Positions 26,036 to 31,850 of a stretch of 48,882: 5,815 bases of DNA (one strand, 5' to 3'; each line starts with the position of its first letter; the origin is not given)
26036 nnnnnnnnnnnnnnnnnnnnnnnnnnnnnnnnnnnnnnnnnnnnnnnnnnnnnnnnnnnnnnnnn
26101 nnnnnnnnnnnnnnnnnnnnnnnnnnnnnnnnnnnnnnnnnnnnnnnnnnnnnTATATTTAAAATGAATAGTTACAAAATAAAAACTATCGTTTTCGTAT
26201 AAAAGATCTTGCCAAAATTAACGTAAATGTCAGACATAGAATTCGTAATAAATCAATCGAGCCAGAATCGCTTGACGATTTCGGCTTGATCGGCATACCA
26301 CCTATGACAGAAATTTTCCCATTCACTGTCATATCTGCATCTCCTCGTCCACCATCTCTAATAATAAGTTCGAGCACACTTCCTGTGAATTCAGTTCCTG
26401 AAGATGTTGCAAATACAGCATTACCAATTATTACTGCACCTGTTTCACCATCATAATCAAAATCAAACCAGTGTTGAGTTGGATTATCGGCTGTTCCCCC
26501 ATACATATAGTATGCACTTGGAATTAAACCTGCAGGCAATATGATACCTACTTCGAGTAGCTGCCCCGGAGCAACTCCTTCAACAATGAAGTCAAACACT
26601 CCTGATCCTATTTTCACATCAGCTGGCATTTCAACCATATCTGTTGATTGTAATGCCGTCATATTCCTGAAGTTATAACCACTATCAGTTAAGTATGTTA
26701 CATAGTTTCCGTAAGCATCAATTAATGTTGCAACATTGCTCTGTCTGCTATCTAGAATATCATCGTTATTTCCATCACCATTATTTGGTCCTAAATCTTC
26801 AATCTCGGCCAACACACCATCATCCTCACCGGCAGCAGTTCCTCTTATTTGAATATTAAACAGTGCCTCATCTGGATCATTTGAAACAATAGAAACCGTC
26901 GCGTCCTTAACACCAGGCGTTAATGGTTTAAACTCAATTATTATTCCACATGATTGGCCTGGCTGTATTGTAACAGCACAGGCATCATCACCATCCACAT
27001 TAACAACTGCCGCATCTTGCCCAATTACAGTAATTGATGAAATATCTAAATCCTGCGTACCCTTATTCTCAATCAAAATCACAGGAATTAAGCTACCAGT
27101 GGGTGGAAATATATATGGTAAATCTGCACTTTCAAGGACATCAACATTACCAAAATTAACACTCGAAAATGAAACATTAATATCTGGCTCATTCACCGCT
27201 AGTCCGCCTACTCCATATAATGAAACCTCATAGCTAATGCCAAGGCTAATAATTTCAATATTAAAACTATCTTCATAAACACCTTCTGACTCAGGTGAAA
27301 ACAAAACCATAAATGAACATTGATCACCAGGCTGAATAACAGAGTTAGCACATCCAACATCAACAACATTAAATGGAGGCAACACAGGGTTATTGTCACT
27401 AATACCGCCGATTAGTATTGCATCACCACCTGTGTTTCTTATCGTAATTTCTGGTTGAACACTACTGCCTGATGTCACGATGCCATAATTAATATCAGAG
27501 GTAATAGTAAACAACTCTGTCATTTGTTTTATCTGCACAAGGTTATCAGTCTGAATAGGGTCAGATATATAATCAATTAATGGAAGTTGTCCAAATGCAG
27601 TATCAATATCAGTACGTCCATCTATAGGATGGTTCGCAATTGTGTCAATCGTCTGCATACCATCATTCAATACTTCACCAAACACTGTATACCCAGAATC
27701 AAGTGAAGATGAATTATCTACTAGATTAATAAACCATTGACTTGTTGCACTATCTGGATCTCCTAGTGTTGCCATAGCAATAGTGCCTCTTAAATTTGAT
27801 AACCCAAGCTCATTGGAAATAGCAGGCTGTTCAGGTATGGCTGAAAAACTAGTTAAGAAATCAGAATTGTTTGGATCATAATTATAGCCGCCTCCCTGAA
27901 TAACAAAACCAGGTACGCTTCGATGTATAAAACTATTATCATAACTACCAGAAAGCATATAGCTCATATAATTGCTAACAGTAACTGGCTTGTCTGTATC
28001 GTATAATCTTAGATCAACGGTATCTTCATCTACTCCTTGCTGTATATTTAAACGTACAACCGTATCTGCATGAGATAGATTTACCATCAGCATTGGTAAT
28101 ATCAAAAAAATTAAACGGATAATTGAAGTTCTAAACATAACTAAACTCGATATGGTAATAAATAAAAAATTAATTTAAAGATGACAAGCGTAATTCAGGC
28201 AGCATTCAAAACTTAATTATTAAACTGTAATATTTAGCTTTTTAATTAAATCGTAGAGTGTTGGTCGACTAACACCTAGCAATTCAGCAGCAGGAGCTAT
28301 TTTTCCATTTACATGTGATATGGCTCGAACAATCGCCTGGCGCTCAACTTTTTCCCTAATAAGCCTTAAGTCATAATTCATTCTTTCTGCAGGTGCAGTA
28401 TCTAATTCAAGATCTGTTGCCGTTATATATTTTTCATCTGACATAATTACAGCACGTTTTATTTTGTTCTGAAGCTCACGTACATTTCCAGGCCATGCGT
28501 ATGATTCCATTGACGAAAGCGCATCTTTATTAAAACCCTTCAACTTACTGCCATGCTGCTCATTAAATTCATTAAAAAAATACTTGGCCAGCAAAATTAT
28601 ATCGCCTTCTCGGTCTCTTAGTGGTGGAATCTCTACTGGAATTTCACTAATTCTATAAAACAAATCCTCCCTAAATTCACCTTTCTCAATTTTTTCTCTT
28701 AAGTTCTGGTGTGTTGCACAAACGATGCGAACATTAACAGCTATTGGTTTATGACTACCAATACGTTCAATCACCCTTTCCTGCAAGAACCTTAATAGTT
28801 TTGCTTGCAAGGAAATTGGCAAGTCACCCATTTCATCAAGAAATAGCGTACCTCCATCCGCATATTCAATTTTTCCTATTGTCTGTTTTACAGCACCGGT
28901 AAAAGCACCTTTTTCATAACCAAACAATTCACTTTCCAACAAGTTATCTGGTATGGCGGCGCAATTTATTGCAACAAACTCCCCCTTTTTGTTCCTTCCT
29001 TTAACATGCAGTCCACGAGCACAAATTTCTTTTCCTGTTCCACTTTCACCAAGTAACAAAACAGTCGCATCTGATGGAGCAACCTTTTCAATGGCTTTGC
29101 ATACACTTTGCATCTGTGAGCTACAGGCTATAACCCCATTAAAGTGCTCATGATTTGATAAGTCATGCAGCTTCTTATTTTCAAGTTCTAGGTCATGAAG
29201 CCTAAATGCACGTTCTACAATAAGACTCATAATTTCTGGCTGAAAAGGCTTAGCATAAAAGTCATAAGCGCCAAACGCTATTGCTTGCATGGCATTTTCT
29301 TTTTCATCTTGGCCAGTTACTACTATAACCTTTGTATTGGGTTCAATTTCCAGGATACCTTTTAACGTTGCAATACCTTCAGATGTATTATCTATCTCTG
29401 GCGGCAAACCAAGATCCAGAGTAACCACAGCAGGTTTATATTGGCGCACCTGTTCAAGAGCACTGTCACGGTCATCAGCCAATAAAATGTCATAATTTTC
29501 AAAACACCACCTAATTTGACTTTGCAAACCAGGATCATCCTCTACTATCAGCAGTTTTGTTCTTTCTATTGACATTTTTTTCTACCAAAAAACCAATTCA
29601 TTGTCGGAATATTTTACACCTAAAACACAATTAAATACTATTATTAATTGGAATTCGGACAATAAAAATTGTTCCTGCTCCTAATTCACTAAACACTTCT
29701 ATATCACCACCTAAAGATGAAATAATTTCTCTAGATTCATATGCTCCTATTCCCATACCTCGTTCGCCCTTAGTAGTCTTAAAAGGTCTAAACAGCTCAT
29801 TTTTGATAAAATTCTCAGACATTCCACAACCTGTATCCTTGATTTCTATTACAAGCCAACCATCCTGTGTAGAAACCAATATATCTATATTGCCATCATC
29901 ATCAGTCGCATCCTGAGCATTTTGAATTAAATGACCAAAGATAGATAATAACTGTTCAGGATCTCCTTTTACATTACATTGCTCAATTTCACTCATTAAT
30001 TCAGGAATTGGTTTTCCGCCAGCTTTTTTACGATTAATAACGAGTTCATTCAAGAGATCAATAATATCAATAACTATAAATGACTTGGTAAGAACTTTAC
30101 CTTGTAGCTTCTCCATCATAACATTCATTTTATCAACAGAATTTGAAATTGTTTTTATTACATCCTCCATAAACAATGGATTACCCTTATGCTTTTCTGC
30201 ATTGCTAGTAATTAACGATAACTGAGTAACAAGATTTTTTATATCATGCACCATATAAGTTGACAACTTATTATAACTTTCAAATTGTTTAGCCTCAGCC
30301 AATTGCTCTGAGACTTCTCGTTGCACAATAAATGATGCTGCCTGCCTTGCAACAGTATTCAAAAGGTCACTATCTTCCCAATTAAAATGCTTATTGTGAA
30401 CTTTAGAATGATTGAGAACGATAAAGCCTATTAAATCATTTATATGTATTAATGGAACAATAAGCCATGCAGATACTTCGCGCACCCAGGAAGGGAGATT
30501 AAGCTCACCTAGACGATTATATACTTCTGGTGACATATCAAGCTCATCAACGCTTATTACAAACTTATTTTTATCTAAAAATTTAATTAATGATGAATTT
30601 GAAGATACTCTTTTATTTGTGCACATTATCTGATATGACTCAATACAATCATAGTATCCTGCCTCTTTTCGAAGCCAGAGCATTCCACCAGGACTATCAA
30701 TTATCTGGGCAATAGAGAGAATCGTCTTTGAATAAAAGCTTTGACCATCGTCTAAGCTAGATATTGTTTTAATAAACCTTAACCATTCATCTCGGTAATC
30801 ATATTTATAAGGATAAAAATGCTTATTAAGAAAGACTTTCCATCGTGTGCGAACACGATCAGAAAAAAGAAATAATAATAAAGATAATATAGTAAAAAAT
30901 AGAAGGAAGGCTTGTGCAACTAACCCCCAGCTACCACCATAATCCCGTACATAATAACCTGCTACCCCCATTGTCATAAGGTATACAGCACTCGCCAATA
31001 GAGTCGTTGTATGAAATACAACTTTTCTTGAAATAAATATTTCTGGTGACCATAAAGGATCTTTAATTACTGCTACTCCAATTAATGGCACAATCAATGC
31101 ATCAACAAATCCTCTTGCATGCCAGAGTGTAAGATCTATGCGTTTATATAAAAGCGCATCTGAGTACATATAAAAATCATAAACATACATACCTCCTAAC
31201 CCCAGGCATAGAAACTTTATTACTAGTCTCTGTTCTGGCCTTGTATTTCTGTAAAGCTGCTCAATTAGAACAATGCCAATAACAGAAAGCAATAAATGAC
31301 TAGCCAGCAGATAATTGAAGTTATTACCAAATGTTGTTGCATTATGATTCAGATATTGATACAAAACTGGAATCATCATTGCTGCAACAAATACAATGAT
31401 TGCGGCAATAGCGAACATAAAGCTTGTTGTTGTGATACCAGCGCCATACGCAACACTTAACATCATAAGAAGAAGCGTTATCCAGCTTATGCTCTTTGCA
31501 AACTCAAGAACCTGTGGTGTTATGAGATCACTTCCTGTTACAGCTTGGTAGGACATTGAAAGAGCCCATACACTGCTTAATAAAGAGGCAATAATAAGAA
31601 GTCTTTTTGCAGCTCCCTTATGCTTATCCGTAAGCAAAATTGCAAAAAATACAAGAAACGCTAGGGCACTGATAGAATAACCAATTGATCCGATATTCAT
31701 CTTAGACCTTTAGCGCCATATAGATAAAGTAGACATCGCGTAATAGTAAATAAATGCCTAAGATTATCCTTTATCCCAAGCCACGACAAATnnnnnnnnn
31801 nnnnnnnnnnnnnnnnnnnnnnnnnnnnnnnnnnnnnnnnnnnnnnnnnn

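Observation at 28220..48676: XrtA/PEP-CTERM exopolysaccharide locus with an embedded sulfation supply line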

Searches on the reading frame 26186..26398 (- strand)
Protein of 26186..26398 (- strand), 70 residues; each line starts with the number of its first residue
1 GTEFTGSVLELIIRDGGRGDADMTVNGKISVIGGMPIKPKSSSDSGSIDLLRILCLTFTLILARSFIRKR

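Call 35: search_protein_families(library=ncbifam, proteins=[window:26186-26398:-], max_evalue=0.1)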
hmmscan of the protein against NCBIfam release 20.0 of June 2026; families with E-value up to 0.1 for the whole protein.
window:26186-26398:- (70 aa): 1 family
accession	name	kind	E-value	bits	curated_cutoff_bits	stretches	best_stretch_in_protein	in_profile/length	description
NF041766.1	choice_anch_U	domain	7.3e-05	23.5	32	1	4-34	59-89/92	choice-of-anchor U domain-containing protein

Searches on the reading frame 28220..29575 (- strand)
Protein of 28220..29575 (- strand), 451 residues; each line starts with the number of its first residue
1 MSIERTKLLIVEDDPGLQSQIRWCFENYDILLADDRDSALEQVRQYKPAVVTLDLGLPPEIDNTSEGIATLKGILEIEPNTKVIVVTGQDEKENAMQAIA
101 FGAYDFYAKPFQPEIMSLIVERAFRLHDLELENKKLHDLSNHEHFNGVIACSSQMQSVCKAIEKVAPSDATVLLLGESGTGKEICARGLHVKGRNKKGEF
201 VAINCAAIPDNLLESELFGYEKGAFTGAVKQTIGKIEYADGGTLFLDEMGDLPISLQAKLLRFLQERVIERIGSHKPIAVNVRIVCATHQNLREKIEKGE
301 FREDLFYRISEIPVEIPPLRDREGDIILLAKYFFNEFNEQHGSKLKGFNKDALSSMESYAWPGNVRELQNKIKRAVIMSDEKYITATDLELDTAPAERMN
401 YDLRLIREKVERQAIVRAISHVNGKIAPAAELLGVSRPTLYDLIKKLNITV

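Call 3: search_protein_families(library=ncbifam, proteins=[window:28220-29575:-], max_evalue=0.00001)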
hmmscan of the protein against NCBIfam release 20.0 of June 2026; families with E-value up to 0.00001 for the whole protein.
window:28220-29575:- (451 aa): 58 families (the best 25 are shown)
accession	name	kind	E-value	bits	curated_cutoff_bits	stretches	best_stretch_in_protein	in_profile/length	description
TIGR02915.1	PEP_resp_reg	equivalog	4e-208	691.7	502.6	1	8-449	1-444/445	PEP-CTERM-box response regulator transcription factor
NF008469.0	PRK11361.1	equivalog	2.2e-116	389.3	714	1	6-442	5-449/461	acetoacetate metabolism transcriptional regulator AtoC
TIGR01818.1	ntrC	equivalog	1.6e-111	373.4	558.6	1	9-398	2-386/463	nitrogen regulation protein NR(I)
NF041552.1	TF_PrdR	equivalog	5.7e-109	365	795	1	126-446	248-575/577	sigma-54 dependent transcriptional regulator PrdR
NF041946.1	LuxO_transreg_Vib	equivalog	5.9e-103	345.1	800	1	30-387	23-374/463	quorum-sensing sigma-54 dependent transcriptional regulator LuxO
TIGR01817.1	nifA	equivalog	1.3e-102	344.3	528.85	1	140-396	190-445/534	nif-specific transcriptional activator NifA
NF051870.1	NAssimRespRegNtrX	equivalog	3.3e-98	329.5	600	1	8-448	4-451/452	nitrogen assimilation response regulator NtrX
NF049963.1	RespRegFlgRCampy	domain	8.4e-98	328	750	1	8-448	3-428/429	fla regulon two-component system response regulator FlgR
NF003451.0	PRK05022.1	equivalog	7.3e-96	321.9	476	1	115-450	154-511/512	nitric oxide reductase transcriptional regulator NorR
NF007689.0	PRK10365.1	equivalog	1.2e-95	320.9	760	1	4-441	4-436/441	sigma-54-dependent response regulator transcription factor ZraR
NF050807.1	TransRegFlbDCaul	equivalog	2.6e-95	319.9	750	1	75-442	64-433/454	sigma-54-dependent transcriptional regulator FlbD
NF038308.1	RNA_repair_RtcR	equivalog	5.5e-91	306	650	1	122-397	156-440/530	RNA repair transcriptional activator RtcR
NF011695.0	PRK15115.1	equivalog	2.6e-88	296.7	763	1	4-446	5-435/445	two-component system response regulator GlrR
NF008176.1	PRK10923.1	equivalog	4.8e-88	295.8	620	1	5-392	3-384/469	nitrogen regulation protein NR(I)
TIGR02329.1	propionate_PrpR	equivalog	2.6e-87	293.7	499.2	1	134-445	200-525/526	propionate catabolism operon regulatory protein PrpR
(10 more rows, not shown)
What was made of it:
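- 28220..29575 (-): PrsR, sigma-54-dependent response regulator. TIGR02915 scores 692 bits (cutoff 503) (call 3).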

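Call 5: search_protein_families(library=pfam, proteins=[window:28220-29575:-], max_evalue=0.001)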
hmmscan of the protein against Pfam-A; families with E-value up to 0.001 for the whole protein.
window:28220-29575:- (451 aa): 7 families
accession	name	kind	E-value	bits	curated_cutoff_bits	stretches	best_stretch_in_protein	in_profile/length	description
PF00158.32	Sigma54_activat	-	3.5e-70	235.5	20.2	1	149-314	2-167/168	Sigma-54 interaction domain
PF25601.1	AAA_lid_14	-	1e-24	86.6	27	1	320-396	1-77/87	AAA+ ATPase lid domain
PF14532.12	Sigma54_activ_2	-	7e-23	81.8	25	1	150-319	2-138/138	Sigma-54 interaction domain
PF00072.30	Response_reg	-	2.9e-18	66.5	30.2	1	9-116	2-106/111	Response regulator receiver domain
PF02954.25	HTH_8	-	2.2e-08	34.1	22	1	407-446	2-41/42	Bacterial regulatory protein, Fis family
PF07728.20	AAA_5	-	9.1e-05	22.9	22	1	172-286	2-119/139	AAA domain (dynein-related subfamily)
PF13518.12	HTH_28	-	0.00023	21.6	25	1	411-448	1-37/52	Helix-turn-helix domain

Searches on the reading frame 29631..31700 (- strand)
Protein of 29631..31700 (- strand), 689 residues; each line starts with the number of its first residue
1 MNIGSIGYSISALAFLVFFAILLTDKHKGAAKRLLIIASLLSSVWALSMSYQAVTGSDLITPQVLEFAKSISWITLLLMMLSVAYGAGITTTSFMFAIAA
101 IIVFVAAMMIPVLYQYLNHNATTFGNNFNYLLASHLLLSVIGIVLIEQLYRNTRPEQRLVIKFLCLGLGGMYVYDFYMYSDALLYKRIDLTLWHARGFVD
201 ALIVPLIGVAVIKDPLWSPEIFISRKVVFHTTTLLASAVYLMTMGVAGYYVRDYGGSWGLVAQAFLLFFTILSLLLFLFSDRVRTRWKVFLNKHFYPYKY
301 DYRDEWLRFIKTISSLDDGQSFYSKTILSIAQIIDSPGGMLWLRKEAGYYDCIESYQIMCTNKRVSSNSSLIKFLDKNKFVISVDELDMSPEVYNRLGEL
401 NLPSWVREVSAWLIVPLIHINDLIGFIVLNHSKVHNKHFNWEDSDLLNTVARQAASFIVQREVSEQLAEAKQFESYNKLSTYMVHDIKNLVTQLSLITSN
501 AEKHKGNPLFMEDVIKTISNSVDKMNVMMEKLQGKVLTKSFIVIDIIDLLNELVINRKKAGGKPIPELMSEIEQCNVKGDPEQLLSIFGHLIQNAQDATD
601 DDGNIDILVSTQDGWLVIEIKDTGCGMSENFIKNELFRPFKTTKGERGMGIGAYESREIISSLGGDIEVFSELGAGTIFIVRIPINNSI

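Call 3: search_protein_families(library=ncbifam, proteins=[window:29631-31700:-], max_evalue=0.00001)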
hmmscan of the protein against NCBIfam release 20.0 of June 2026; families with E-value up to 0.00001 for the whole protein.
window:29631-31700:- (689 aa): 49 families (the best 25 are shown)
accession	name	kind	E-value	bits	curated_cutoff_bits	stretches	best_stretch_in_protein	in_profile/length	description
TIGR02916.1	PEP_his_kin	equivalog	9.3e-221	735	300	1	6-684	1-679/679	XrtA/PEP-CTERM system histidine kinase PrsK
NF008468.0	PRK11360.1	equivalog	2.8e-23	82.2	646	1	460-687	380-610/616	two-component system sensor histidine kinase AtoS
NF008298.1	PRK11086.1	subfamily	5.6e-18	64.7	520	1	570-687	410-527/529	DcuS/MalK family sensor histidine kinase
TIGR02956.1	TMAO_torS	equivalog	3.7e-16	58.4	676.5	1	571-687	568-684/967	TMAO reductase system sensor histidine kinase/response regulator TorS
NF010411.0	PRK13837.1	equivalog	4e-16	58.2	647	1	569-687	546-677/828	two-component system VirA-like sensor kinase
NF007688.0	PRK10364.1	equivalog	3e-15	55.9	479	1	576-686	344-452/460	two-component system sensor histidine kinase ZraS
NF046044.1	PnpS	equivalog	1.7e-14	53.7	400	1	535-684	236-390/390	two-component system histidine kinase PnpS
NF008543.0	PRK11466.1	equivalog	7.1e-14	50.6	982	1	570-687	548-664/914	TMAO reductase system sensor histidine kinase/response regulator TorS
NF041735.1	hist_kin_RppB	equivalog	1.3e-13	50.6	400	1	532-684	279-438/438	two-component system sensor histidine kinase RppB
NF008099.0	PRK10841.1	equivalog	1.6e-13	49.4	920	1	576-687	578-692/949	two-component system sensor histidine kinase RcsC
NF038348.1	T2SS_HK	subfamily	8.8e-13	47.5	450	1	577-685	465-573/574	histidine kinase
NF011874.0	PRK15347.1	equivalog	1.1e-12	46.9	852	1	587-687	517-616/921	two component system sensor kinase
NF053867.1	SprKinKinDBac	equivalog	1.7e-12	46.6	775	1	467-687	277-499/500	sporulation kinase KinD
NF006800.0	PRK09303.1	equivalog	3.2e-12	46.1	342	1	449-687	126-379/383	histidine kinase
TIGR02966.1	phoR_proteo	equivalog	5.1e-12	45.5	334.2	1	539-682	184-332/333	phosphate regulon sensor histidine kinase PhoR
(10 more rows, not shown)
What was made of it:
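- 29631..31700 (-): PrsK, membrane histidine kinase. TIGR02916 scores 735 bits (cutoff 300) (call 3).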

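Call 5: search_protein_families(library=pfam, proteins=[window:29631-31700:-], max_evalue=0.001)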
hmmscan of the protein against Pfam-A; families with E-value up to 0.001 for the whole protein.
window:29631-31700:- (689 aa): 5 families
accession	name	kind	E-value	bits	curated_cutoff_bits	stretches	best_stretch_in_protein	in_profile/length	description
PF02518.31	HATPase_c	-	9e-20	71.6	26.4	1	579-685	1-109/111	Histidine kinase-, DNA gyrase B-, and HSP90-like ATPase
PF13185.12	GAF_2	-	8.2e-06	26.5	28.6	1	327-458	11-135/136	GAF domain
PF13492.12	GAF_3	-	9e-05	23.3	27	1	411-458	82-127/129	GAF domain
PF01590.32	GAF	-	0.0001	23.3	22.4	1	322-456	5-131/133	GAF domain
PF14501.12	HATPase_c_5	-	0.00031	21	22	1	583-669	5-88/102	GHKL domain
